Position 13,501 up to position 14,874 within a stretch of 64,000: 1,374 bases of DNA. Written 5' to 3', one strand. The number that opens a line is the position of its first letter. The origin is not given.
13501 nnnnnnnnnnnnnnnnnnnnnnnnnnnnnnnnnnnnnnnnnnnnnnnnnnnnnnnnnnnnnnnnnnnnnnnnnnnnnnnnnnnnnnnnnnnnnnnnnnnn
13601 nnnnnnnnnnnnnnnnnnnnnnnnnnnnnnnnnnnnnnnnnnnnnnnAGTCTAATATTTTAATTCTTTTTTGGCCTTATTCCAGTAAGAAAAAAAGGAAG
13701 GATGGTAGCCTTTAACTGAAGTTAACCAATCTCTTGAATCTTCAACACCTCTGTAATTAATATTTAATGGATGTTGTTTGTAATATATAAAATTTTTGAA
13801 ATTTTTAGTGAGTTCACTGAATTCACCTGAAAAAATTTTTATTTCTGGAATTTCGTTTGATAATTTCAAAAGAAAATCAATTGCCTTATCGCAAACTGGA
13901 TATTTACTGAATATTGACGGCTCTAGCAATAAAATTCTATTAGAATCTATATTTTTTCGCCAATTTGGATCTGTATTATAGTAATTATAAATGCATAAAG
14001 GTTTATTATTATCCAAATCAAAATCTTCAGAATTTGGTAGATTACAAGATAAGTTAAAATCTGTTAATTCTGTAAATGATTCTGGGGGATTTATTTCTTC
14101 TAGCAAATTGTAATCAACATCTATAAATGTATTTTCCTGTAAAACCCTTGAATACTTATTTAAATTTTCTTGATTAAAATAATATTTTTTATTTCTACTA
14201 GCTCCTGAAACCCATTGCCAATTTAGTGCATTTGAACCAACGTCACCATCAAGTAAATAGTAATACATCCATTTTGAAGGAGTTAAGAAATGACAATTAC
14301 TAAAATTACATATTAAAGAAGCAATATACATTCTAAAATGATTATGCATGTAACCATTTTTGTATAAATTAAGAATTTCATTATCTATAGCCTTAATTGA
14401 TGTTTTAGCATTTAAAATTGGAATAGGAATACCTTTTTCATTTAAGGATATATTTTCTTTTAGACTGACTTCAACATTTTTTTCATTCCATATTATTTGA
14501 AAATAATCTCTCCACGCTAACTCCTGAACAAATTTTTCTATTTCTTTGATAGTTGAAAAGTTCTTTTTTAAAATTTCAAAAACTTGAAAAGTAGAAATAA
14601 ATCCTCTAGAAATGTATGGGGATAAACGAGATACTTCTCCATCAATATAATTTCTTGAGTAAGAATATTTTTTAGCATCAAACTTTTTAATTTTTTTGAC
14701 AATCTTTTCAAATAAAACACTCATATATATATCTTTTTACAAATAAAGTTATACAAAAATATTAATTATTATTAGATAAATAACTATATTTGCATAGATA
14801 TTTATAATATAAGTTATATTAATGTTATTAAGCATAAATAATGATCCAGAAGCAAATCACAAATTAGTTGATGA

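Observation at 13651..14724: Photolyase-like protein that begins at the FAD-binding domain and may carry the alpha/beta domain at its C-terminus (possible circular permutation)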

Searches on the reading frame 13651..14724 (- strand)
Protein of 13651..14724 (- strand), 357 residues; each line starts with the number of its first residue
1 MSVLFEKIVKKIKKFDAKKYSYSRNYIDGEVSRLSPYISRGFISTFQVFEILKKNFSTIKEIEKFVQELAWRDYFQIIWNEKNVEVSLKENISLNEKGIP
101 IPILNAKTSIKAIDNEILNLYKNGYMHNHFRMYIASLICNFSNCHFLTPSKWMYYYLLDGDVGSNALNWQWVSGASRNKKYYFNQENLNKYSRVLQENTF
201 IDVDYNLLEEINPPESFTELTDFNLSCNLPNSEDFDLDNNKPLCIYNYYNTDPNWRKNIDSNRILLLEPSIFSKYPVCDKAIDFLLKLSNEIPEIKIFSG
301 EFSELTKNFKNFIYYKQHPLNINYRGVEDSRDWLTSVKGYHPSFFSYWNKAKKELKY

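Call 3: search_protein_families(library=pfam, proteins=[window:13651-14724:-], max_evalue=1)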
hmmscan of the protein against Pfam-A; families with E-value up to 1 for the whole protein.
window:13651-14724:- (357 aa): 2 families
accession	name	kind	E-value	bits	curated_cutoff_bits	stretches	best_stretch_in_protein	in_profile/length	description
PF03441.19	FAD_binding_7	-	2.1e-16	60.4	27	1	65-192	1-136/203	FAD binding domain of DNA photolyase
PF21975.1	ASNSD1-SEP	-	0.25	11.9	27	0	286-324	25-61/96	ASNSD1 upstream open reading frame protein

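Call 4: search_protein_families(library=ncbifam, proteins=[window:13651-14724:-], max_evalue=1)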
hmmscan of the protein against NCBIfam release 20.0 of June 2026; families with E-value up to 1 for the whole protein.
window:13651-14724:- (357 aa): 5 families
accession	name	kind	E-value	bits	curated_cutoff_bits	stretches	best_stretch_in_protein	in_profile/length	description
TIGR02765.1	crypto_DASH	subfamily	5.1e-14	52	317.05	1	10-185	222-410/431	DASH family cryptochrome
NF007955.0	PRK10674.1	equivalog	3.5e-13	49.3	506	1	13-187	216-401/472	deoxyribodipyrimidine photo-lyase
TIGR03556.1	photolyase_8HDF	exception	2.1e-11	43.4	884.6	1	16-176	222-395/471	deoxyribodipyrimidine photo-lyase, 8-HDF type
TIGR02766.1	crypt_chrom_pln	subfamily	1.8e-08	33.6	603.85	1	16-177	222-399/480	cryptochrome photoreceptor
TIGR00591.1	phr2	superfamily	0.0013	18.1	550.05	1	3-72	231-297/453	deoxyribodipyrimidine photo-lyase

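Call 6: search_solved_structures(query=window:13651-14724:-, max_evalue=1, show_alignments=2)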
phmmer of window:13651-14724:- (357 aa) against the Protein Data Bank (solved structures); distinct sequences matched with E-value up to 1: 40.
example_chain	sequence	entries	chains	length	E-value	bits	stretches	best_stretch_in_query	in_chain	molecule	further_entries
4u63_A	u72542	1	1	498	1.8e-12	50.5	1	30-184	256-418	DNA photolyase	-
1iqr_A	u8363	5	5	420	1.5e-08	37.7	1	18-184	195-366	photolyase | DEOXYRIBODIPYRIMIDINE PHOTO-LYASE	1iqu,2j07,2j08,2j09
1np7_A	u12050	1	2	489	2.9e-08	36.7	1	18-191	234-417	DNA photolyase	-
1tez_A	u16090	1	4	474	1.2e-07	34.7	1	23-180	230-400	Deoxyribodipyrimidine photo-lyase type I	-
1owl_A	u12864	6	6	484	1.2e-07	34.7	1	23-180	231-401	Deoxyribodipyrimidine photolyase | PHOTOLYASE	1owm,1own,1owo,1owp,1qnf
6kii_A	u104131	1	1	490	4.3e-07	32.9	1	18-187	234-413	Deoxyribopyrimidine photolyase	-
7x0x_D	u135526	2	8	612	6.4e-06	29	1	23-175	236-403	Cryptochrome-2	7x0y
1dnp_A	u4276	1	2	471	8.1e-06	28.7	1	105-185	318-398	DNA PHOTOLYASE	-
6x24_A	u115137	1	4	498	9.1e-06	28.5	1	23-175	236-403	Cryptochrome-2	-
2vtb_B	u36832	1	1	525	1.2e-05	28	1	17-182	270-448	CRYPTOCHROME DASH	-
2j4d_A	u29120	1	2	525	2.6e-05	27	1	17-179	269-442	CRYPTOCHROME DASH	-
2ijg_X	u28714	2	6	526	2.6e-05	27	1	17-179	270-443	Cryptochrome DASH, chloroplast/mitochondrial | CRYPTOCHROME DASH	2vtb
6k8i_A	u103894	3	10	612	2.8e-05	26.9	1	23-175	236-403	Cryptochrome-2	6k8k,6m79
6lz7_A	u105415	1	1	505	5.8e-05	25.8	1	106-176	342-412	Cryptochrome-1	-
2e0i_A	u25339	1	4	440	6.6e-05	25.7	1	32-187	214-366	432aa long hypothetical deoxyribodipyrimidine photolyase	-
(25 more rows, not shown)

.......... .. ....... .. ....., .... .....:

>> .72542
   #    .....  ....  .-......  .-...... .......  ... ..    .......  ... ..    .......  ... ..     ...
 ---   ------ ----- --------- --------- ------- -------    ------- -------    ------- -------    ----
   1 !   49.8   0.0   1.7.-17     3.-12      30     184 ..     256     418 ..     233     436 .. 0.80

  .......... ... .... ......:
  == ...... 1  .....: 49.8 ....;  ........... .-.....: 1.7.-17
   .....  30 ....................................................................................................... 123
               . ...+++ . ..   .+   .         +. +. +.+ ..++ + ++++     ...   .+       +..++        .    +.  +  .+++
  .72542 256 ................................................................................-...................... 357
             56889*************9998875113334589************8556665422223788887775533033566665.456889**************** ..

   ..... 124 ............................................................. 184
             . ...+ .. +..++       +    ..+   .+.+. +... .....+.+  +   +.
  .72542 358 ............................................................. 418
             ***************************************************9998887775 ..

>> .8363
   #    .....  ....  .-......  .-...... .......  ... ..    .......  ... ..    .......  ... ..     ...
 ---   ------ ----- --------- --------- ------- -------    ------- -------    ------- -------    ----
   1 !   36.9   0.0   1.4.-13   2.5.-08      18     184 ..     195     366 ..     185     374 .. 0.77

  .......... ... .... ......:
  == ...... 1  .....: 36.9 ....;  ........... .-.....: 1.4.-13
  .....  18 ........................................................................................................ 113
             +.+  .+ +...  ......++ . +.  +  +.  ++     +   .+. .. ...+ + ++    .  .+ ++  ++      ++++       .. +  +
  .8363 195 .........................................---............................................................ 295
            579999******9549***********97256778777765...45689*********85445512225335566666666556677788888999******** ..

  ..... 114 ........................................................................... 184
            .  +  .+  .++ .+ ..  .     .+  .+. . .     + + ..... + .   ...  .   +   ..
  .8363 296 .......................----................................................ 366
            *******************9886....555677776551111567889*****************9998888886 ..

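Call 8: find_homologous_proteins(query=window:13651-14724:-, max_evalue=0.001)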
Query window:13651-14724:- (357 aa): 3662 proteins with E <= 0.001 among 6487 candidates; the best 120 are listed.
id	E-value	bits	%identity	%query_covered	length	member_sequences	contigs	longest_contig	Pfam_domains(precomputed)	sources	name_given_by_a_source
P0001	3.4e-218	742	90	100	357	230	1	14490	PF03441.20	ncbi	-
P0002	2.7e-217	739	90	100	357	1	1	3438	PF03441.20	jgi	jgi:deoxyribodipyrimidine photo-lyase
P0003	3.8e-217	739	90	100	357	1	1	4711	PF03441.20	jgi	-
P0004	7.4e-217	738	90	100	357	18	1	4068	PF03441.20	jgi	jgi:deoxyribodipyrimidine photo-lyase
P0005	1.3e-216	737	90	100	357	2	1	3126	PF03441.20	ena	-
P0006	2.1e-216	736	90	100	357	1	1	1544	PF03441.20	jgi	jgi:deoxyribodipyrimidine photo-lyase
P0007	5.8e-216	735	90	100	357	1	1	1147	PF03441.20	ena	-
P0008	6.0e-216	735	90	100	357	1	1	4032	PF03441.20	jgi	jgi:deoxyribodipyrimidine photo-lyase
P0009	8.3e-216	734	90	100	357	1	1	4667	PF03441.20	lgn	-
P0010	1.7e-215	733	90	100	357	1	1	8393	PF03441.20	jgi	jgi:deoxyribodipyrimidine photo-lyase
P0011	1.9e-215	733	89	100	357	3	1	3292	PF03441.20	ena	-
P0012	1.6e-214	730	89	100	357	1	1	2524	PF03441.20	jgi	jgi:deoxyribodipyrimidine photo-lyase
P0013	4.1e-214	729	89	100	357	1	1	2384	PF03441.20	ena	-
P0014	8.3e-214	728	89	100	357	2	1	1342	PF03441.20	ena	-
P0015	3.6e-212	722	90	99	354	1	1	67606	PF03441.20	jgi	jgi:deoxyribodipyrimidine photo-lyase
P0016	2.2e-149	516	65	99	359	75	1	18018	PF03441.20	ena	-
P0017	6.4e-149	514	64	100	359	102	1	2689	PF03441.20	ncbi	-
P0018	7.0e-149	514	63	100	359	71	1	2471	PF03441.20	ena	-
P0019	1.7e-148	513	63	100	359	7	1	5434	PF03441.20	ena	-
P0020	1.7e-144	500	62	100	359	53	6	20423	PF03441.20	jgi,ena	-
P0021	7.7e-141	488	90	68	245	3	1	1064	PF03441.20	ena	-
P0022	8.5e-139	481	89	65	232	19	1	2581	PF03441.20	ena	-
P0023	3.7e-127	443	55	100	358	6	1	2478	PF03441.20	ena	-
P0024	9.8e-125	435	54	98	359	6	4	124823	PF03441.20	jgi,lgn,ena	-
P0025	2.1e-123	430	53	100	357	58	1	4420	PF03441.20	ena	-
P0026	6.0e-122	426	51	99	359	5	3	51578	PF03441.20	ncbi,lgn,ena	-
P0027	2.1e-121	424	53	99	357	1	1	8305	PF03441.20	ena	-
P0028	3.4e-121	423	53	100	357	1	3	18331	PF03441.20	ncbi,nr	ncbi:deoxyribodipyrimidine photolyase [Flavobacteriaceae bacterium]|nr:deoxyribodipyrimidine photoly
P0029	5.3e-121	422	52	99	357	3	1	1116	PF03441.20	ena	-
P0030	9.4e-121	422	53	99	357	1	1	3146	PF03441.20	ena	-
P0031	9.7e-121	422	52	99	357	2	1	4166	PF03441.20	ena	-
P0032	1.0e-120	422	53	99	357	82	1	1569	PF03441.20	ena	-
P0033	1.2e-119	418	52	99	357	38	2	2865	PF03441.20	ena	-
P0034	1.4e-119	418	54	99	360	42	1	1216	PF03441.20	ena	-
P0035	4.9e-119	416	53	97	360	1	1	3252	PF03441.20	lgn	-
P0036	8.2e-119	415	50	99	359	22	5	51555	PF03441.20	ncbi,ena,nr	ncbi:MAG: FAD-binding domain-containing protein [Bacteroidota bacterium]|nr:FAD-binding domain-conta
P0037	9.1e-119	415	52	99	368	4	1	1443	PF03441.20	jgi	jgi:deoxyribodipyrimidine photo-lyase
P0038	1.5e-118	414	51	99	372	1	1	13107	PF03441.20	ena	-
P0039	2.7e-118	414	52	99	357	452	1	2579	PF03441.20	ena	-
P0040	5.9e-118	412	50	99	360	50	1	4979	PF03441.20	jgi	jgi:deoxyribodipyrimidine photo-lyase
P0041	6.0e-118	412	52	100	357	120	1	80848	PF03441.20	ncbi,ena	-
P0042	6.1e-118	412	53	99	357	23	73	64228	PF03441.20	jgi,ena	-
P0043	2.4e-117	410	53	99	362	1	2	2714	PF03441.20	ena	-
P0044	2.9e-117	410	49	100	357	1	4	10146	PF03441.20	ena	-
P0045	3.7e-117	410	52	99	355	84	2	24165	PF03441.20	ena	-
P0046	3.7e-117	410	50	99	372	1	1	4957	PF03441.20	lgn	-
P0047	4.1e-117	410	53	96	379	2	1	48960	PF03441.20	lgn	-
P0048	8.9e-117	409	52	99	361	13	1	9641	PF03441.20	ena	-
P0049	1.5e-116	408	51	99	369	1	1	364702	PF03441.20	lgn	-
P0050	1.7e-116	408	51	99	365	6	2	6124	PF03441.20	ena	-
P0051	1.7e-116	408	52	99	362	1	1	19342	PF03441.20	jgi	jgi:deoxyribodipyrimidine photo-lyase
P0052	2.2e-116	407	50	99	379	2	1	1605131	PF03441.20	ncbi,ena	-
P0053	4.8e-116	406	51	99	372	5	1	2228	PF03441.20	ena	-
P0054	4.9e-116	406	52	99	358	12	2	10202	PF03441.20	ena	-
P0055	5.7e-116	406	50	99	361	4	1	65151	PF03441.20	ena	-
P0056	6.0e-116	406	51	99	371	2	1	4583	PF03441.20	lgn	-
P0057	8.8e-116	405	51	98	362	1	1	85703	PF03441.20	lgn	-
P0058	1.1e-115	405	52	98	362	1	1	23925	PF03441.20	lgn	-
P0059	1.1e-115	405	52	99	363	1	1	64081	PF03441.20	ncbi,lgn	-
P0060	1.1e-115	405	52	99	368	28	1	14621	PF03441.20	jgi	jgi:deoxyribodipyrimidine photo-lyase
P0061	1.6e-115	404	51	99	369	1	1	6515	PF03441.20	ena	-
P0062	2.1e-115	404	51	99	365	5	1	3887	PF03441.20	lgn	-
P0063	2.1e-115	404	52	99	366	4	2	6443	PF03441.20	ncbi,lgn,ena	-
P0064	2.1e-115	404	52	99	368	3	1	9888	PF03441.20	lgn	-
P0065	2.6e-115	404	51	97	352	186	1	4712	PF03441.20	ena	-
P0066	3.0e-115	404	50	99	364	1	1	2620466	PF03441.20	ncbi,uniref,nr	ncbi:FAD-binding domain-containing protein [Roseivirga misakiensis]|uniref:Deoxyribodipyrimidine pho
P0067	4.2e-115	403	50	99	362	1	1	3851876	PF03441.20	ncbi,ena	-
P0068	8.1e-115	402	50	99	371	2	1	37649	PF03441.20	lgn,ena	-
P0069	1.2e-114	402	50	99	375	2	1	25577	PF03441.20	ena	-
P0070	1.3e-114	401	50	99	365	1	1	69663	PF03441.20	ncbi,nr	ncbi:MAG: deoxyribodipyrimidine photolyase [Cytophagales bacterium]|nr:deoxyribodipyrimidine photoly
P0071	1.6e-114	401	53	99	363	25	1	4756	PF03441.20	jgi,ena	-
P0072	1.6e-114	401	50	99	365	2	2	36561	PF03441.20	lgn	-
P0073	1.7e-114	401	53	98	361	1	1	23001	PF03441.20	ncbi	-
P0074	1.8e-114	401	48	99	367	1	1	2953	PF03441.20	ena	-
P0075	1.8e-114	401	51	98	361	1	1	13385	PF03441.20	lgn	-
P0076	1.9e-114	401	51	99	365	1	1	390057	PF03441.20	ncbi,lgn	-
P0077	2.2e-114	401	52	98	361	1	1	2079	PF03441.20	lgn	-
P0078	2.3e-114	401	50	98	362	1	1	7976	PF03441.20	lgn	-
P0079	4.0e-114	400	53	99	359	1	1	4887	PF03441.20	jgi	-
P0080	4.7e-114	400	51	99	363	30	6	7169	PF03441.20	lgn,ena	-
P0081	5.1e-114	400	49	99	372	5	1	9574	PF03441.20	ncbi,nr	ncbi:MAG: deoxyribodipyrimidine photolyase [Maribacter sp.]|nr:deoxyribodipyrimidine photolyase [Mar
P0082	5.9e-114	399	51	98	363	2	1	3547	PF03441.20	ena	-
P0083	6.4e-114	399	52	99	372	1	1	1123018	PF03441.20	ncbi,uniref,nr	ncbi:FAD-binding domain-containing protein [Wenyingzhuangia sp. chi5]|uniref:FAD-binding domain-cont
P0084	6.9e-114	399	50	98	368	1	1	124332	PF03441.20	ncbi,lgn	-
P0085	8.3e-114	399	51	96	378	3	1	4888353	PF03441.20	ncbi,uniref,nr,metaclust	ncbi:DNA photolyase FAD-binding protein [Cellulophaga algicola DSM 14237]|uniref:DNA photolyase FAD-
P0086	8.5e-114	399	52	99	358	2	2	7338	PF03441.20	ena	-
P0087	8.6e-114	399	51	98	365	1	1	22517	PF03441.20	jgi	-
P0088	9.8e-114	399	48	98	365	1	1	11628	PF03441.20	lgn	-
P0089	1.3e-113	398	50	99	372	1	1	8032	PF03441.20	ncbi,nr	ncbi:MAG: deoxyribodipyrimidine photolyase [Maribacter sp.]|nr:deoxyribodipyrimidine photolyase [Mar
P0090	1.3e-113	398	51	98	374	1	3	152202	PF03441.20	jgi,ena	-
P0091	1.4e-113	398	53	98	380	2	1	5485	PF03441.20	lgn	-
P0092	1.4e-113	398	50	99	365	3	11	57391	PF03441.20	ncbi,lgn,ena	-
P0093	1.5e-113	398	52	98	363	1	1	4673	PF03441.20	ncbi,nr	ncbi:MAG: FAD-binding domain-containing protein [Crocinitomicaceae bacterium]|nr:FAD-binding domain-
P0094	1.7e-113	398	51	99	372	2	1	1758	PF03441.20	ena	-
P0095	2.0e-113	398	50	98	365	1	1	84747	PF03441.20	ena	-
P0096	2.1e-113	397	52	98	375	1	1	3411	PF03441.20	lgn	-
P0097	2.2e-113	397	49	99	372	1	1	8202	PF03441.20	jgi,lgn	jgi:deoxyribodipyrimidine photo-lyase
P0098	2.4e-113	397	52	99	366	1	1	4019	PF03441.20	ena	-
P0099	2.4e-113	397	51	99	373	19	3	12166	PF03441.20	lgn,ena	-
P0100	2.7e-113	397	51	99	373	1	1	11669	PF03441.20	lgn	-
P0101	2.7e-113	397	50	98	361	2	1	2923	PF03441.20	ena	-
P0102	2.8e-113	397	50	99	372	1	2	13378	PF03441.20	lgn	-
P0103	2.8e-113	397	50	99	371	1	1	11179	PF03441.20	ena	-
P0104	3.2e-113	397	51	98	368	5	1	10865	PF03441.20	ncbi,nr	ncbi:MAG: deoxyribodipyrimidine photolyase [Pedobacter sp.]|nr:deoxyribodipyrimidine photolyase [Ped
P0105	3.3e-113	397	52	99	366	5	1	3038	PF03441.20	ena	-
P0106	3.4e-113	397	49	98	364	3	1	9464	PF03441.20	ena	-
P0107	3.8e-113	397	51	99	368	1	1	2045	PF03441.20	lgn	-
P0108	4.3e-113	396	49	98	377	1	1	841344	PF03441.20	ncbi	-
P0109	5.2e-113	396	52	99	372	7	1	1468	PF03441.20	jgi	jgi:deoxyribodipyrimidine photo-lyase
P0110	5.9e-113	396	51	98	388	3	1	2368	PF03441.20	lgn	-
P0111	5.9e-113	396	49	98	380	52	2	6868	PF03441.20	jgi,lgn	jgi:deoxyribodipyrimidine photo-lyase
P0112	6.0e-113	396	50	99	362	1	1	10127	PF03441.20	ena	-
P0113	6.5e-113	396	52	99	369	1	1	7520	PF03441.20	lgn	-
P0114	6.6e-113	396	51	98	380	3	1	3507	PF03441.20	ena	-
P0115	6.7e-113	396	52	98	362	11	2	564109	PF03441.20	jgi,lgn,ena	jgi:deoxyribodipyrimidine photo-lyase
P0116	6.7e-113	396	49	99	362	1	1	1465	PF03441.20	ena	-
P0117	7.3e-113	396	51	100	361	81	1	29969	PF03441.20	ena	-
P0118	7.5e-113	396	51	99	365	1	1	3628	PF03441.20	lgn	-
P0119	7.7e-113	396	52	98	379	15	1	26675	PF03441.20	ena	-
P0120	7.9e-113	396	50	99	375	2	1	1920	PF03441.20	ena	-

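Call 23: find_related_loci(query=A1, collection=genome_contigs, flank=6000)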
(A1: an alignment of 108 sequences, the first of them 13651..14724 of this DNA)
Query A1 (357 aa) in genome_contigs; peptide patterns used: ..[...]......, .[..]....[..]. (x = any residue, [..] = any of these).
600 stretches matched a pattern (row limit reached: there are more); 577 encode a relative of the query (tblastn E <= 1e-3); the best 80 are kept; 80 distinct loci.
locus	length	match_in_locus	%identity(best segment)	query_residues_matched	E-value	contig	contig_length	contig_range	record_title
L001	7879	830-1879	62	1-348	1e-144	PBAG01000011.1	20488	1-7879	MAG: Flavobacteriales bacterium isolate SP54 3371, whole genome shotgun sequence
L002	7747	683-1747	50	1-355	4e-122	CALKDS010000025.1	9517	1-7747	MAG: uncultured Flavobacteriales bacterium isolate S3_Bin_METABAT__71_1 genome assembly, contig: c_000003899523, whole g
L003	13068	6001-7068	51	5-356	3e-118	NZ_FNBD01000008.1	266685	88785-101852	Cellulophaga baltica strain DSM 24729, whole genome shotgun sequence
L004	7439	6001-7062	51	5-355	6e-117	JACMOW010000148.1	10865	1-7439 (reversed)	MAG: Pedobacter sp. isolate LF-bin-288 FL-bin-288-contig-k141_716085, whole genome shotgun sequence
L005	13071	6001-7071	50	5-356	5e-115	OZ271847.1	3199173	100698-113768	MAG: Balneola sp. isolate 79905c07-08d8-47fe-a085-cffe0b39a0e8 genome assembly, chromosome: 1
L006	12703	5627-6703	49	1-357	4e-114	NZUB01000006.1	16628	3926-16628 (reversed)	MAG: Flavobacteriales bacterium isolate NAT99 MHASMcontig_287155, whole genome shotgun sequence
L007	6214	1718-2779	50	5-355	2e-113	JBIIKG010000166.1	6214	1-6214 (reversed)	MAG: Crocinitomicaceae bacterium isolate ME2001-10-20pf_3300042343_group1_bin62 Rohwer_bin676_scaffold_5093_c1, whole ge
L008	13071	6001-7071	48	5-357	4e-113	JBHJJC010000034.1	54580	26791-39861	MAG: Croceivirga sp. isolate pac_S2C3548 S2Ck141_827269, whole genome shotgun sequence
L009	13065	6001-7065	49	5-356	6e-113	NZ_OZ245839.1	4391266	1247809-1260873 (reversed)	MAG: Ekhidna sp. isolate e9068e2d-2860-4aa3-9f79-688275cc601e chromosome 1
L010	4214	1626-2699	49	5-357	2e-114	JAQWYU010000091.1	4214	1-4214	MAG: Flavobacteriaceae bacterium isolate cluster3_bin.65 k119_290161, whole genome shotgun sequence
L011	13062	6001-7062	46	7-357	6e-113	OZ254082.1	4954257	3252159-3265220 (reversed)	MAG: Cyclobacteriaceae bacterium isolate 1e3efca2-635c-40ce-9098-20cd8d9cc3c3 genome assembly, chromosome: 1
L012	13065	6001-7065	47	5-356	8e-113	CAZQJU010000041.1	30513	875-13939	MAG TPA_asm: uncultured Roseivirgaceae bacterium isolate SRP135972_co1_74 genome assembly, contig: NODE_1240_length_3051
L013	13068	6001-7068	50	5-356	9e-113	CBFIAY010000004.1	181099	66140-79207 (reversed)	MAG: Roseivirga sp. isolate Co_bin_544_strict genome assembly, contig: Co_bin_544_strict_c4, whole genome shotgun sequen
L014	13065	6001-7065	51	5-356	1e-112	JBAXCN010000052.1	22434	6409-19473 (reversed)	MAG: Bacteroidota bacterium isolate ELA194 MAG194_52, whole genome shotgun sequence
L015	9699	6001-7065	49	8-357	2e-112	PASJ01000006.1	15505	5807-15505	MAG: Pseudobdellovibrionaceae bacterium isolate SAT185 331140, whole genome shotgun sequence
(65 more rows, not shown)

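Call 27: predict_structure(alignment_id=A1)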
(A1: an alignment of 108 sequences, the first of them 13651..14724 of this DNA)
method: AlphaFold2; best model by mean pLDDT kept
length: 357 residues; sequences in the alignment: 108
mean_pLDDT: 93.6   pTM: 0.91
mean pLDDT of the five models: 93.6, 93.0, 92.8, 92.7, 91.1
residues with pLDDT >= 90: 310; 70-90: 41; 50-70: 5; < 50: 1
segments of 3 or more residues with pLDDT < 50: none
pLDDT, mean of each block of 10 residues (from residue 1): 86 92 83 93 97 93 94 95 87 77 97 98 94 95 93 96 93 84 95 94 94 92 93 97 98 97 99 97 98 98 97 97 96 95 94 93
secondary structure, 60 per line:
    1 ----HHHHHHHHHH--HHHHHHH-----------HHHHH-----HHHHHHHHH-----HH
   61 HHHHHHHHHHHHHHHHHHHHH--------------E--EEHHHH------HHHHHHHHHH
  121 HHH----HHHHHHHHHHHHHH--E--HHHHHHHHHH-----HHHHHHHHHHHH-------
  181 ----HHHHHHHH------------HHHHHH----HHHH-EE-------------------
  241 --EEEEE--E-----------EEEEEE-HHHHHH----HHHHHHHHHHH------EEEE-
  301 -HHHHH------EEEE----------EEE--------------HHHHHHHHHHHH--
elements in order: H5-14 H17-23 H35-39 H45-53 H59-81 H101-104 H111-123 H128-141 H147-156 H162-173 H185-192 H205-210 H215-218 E243-247 E262-267 H269-274 H279-289 E296-299 H302-306 E313-316 E327-329 H344-355
